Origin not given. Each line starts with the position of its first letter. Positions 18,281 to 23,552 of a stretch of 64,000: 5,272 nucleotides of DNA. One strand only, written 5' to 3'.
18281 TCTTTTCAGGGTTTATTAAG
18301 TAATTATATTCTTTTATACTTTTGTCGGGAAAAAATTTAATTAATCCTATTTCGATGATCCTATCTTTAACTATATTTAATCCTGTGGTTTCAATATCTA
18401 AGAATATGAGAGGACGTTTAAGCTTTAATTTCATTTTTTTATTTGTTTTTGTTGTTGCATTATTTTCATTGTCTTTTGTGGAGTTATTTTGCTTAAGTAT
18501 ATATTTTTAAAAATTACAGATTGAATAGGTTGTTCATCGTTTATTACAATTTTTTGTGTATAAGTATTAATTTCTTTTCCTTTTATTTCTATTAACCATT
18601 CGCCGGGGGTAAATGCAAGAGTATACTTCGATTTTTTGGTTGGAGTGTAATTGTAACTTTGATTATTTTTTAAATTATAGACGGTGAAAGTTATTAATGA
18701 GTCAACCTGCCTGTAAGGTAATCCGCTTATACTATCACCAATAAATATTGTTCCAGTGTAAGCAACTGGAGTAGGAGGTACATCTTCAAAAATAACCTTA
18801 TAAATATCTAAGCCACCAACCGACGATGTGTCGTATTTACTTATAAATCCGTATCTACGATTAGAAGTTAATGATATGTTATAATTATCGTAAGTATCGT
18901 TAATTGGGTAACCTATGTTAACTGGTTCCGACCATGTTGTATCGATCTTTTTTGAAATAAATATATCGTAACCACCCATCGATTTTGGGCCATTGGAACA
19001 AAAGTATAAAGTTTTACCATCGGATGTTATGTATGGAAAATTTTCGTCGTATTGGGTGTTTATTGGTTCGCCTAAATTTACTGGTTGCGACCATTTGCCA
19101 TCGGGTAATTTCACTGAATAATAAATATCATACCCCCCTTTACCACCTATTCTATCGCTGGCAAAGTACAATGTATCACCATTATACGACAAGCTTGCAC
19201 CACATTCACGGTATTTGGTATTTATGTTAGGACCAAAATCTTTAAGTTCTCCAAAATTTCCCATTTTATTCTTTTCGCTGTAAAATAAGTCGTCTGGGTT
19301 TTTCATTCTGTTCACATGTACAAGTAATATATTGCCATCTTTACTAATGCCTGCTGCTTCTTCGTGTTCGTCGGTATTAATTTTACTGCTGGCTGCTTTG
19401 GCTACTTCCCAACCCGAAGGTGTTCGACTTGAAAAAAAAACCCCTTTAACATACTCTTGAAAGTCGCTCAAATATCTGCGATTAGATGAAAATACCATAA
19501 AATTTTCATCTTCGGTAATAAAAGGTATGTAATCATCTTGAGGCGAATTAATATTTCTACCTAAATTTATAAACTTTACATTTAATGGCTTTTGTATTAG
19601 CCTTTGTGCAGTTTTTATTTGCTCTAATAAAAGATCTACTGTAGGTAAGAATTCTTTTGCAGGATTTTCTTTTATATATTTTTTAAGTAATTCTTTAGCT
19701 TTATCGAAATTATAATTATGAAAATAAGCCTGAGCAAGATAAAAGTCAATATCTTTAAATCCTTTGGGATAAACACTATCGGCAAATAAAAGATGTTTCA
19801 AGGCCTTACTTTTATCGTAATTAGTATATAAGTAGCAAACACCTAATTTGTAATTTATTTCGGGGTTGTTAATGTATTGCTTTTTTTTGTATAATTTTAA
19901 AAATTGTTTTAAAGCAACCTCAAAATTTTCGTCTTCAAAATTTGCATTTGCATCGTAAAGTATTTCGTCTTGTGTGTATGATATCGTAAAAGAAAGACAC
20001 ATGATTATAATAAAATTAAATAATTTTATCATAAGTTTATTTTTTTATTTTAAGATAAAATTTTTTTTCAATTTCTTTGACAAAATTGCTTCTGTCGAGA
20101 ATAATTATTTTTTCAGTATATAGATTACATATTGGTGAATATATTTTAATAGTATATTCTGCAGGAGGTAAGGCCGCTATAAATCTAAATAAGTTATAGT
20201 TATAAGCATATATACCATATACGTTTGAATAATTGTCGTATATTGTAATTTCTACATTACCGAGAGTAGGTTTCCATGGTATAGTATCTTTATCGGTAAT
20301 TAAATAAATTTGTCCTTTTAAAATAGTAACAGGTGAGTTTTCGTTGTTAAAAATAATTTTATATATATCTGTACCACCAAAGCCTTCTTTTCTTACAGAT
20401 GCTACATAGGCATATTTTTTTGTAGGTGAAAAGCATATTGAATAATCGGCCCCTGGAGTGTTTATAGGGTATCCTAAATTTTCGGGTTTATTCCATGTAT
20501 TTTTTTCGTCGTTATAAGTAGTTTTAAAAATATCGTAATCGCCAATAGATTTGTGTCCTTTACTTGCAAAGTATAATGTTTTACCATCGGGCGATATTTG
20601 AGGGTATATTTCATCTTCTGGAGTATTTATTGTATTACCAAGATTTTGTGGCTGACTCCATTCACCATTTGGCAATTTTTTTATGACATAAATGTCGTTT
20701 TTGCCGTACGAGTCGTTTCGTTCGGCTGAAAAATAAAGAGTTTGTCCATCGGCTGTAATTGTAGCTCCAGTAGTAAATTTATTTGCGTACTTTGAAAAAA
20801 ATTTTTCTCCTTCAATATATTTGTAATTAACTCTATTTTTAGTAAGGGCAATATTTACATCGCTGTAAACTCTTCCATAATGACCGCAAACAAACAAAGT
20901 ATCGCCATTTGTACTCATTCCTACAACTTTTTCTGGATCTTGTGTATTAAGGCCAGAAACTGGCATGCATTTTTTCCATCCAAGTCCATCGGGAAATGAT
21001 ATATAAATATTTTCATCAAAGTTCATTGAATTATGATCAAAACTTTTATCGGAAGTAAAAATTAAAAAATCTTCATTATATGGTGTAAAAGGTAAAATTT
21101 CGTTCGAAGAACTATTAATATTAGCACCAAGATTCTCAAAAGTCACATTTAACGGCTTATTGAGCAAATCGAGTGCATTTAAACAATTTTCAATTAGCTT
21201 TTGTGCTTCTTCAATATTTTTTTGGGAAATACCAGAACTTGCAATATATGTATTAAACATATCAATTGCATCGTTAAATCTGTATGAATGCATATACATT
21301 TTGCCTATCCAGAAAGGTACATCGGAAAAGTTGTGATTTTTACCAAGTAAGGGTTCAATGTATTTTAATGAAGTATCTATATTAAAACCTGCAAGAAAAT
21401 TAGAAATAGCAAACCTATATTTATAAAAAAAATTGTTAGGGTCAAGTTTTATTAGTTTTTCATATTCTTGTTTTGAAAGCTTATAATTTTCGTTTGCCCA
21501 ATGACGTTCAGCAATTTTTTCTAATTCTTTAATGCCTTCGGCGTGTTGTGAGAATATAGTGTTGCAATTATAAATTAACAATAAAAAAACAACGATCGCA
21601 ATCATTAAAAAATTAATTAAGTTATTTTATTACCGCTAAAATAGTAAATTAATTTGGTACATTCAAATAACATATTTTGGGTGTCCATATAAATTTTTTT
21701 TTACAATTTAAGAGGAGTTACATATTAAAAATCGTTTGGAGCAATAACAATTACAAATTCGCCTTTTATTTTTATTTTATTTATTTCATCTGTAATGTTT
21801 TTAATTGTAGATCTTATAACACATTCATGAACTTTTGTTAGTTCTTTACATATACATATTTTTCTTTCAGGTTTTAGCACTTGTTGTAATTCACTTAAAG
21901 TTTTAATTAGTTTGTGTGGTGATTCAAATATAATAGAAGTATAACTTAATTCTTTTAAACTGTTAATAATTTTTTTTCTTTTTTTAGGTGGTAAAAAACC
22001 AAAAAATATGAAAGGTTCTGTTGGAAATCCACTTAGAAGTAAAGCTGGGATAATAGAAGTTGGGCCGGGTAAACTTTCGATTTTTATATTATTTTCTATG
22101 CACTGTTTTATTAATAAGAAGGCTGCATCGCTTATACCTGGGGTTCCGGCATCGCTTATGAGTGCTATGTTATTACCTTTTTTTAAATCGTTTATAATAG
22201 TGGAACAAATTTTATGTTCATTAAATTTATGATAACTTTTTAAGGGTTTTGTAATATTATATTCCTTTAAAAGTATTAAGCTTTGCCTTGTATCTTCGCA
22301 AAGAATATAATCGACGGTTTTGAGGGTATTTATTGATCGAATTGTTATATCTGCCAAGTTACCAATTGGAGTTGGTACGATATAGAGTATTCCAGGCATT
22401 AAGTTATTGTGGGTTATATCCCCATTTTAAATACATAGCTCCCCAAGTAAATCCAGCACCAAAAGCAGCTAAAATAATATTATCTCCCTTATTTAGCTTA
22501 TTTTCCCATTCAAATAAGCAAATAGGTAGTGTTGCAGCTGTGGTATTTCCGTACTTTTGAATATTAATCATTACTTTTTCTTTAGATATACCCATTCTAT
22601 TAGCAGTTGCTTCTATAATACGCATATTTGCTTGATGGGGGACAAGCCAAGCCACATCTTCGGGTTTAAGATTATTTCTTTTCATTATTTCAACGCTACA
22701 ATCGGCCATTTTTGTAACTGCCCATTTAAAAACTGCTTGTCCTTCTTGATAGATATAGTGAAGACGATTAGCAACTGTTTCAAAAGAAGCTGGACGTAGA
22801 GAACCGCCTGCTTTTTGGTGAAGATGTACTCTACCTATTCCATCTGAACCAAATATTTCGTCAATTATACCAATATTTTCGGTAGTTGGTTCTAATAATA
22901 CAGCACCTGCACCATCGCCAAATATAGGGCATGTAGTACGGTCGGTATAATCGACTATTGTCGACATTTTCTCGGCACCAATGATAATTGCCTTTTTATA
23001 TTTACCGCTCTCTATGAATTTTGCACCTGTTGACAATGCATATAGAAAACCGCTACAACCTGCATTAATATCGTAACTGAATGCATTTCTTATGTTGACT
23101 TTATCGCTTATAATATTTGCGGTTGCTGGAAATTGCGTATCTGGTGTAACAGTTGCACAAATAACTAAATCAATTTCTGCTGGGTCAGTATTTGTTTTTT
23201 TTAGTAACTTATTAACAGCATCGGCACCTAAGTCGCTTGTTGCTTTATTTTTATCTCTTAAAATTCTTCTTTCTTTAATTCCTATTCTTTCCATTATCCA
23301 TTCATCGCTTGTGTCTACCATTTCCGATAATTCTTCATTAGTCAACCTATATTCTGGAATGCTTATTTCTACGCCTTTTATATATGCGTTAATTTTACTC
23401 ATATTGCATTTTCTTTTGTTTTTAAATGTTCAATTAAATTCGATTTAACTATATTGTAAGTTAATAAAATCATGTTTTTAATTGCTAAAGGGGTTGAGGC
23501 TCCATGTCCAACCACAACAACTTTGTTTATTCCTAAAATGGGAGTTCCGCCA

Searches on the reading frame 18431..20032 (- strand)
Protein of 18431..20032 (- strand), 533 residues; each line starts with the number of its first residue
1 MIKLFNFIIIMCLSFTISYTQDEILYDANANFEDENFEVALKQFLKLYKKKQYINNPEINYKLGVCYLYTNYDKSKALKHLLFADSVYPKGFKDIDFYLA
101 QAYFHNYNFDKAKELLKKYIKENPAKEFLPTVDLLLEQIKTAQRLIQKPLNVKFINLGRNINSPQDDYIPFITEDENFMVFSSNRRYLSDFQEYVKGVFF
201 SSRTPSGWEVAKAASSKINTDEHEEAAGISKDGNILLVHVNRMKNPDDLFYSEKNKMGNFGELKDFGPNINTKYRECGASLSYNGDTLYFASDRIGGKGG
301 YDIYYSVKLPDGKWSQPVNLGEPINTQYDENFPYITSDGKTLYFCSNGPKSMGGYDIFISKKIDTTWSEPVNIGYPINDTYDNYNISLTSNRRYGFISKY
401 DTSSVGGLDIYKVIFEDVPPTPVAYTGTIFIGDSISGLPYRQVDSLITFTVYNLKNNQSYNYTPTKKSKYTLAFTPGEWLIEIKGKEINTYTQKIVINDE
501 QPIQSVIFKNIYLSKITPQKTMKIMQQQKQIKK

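Call 78: search_protein_families(library=pfam, proteins=[window:18431-20032:-], max_evalue=0.000001)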
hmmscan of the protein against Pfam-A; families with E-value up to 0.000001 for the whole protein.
window:18431-20032:- (533 aa): 1 family
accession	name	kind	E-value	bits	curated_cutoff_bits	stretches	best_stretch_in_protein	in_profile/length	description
PF07676.18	PD40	-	6.3e-20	71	20.9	1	320-359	1-38/38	WD40-like Beta Propeller Repeat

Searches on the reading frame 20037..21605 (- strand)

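Call 78: search_protein_families(library=pfam, proteins=[window:20037-21605:-], max_evalue=0.000001)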
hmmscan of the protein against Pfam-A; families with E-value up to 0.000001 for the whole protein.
window:20037-21605:- (522 aa): 1 family
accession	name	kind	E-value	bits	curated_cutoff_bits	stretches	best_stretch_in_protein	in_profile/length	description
PF07676.18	PD40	-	1.9e-19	69.5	20.9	1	326-360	5-37/38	WD40-like Beta Propeller Repeat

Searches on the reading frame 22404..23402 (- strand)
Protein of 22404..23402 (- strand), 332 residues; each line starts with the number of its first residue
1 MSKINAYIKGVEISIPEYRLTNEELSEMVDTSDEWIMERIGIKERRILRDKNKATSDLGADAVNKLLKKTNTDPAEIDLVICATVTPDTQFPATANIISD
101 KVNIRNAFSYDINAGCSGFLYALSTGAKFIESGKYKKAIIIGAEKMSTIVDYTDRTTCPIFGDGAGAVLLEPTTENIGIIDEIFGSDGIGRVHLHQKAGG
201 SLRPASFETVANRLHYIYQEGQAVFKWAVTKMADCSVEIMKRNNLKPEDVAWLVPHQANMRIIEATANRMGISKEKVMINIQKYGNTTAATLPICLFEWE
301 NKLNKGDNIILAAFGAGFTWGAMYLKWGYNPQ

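Call 78: search_protein_families(library=pfam, proteins=[window:22404-23402:-], max_evalue=0.000001)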
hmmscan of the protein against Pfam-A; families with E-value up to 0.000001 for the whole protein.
window:22404-23402:- (332 aa): 4 families
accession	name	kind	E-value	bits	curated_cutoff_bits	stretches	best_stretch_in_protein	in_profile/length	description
PF08541.16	ACP_syn_III_C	-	1.2e-33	115.6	26.6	1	241-327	2-90/90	3-Oxoacyl-[acyl-carrier-protein (ACP)] synthase III C terminal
PF08545.16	ACP_syn_III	-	8.7e-31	106.1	24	1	110-188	1-80/80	3-Oxoacyl-[acyl-carrier-protein (ACP)] synthase III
PF00108.29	Thiolase_N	-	1e-11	45.2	26.4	1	51-150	19-119/260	Thiolase, N-terminal domain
PF08392.18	FAE1_CUT1_RppA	-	2.2e-07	30.9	27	0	43-150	71-179/290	FAE1/Type III polyketide synthase-like protein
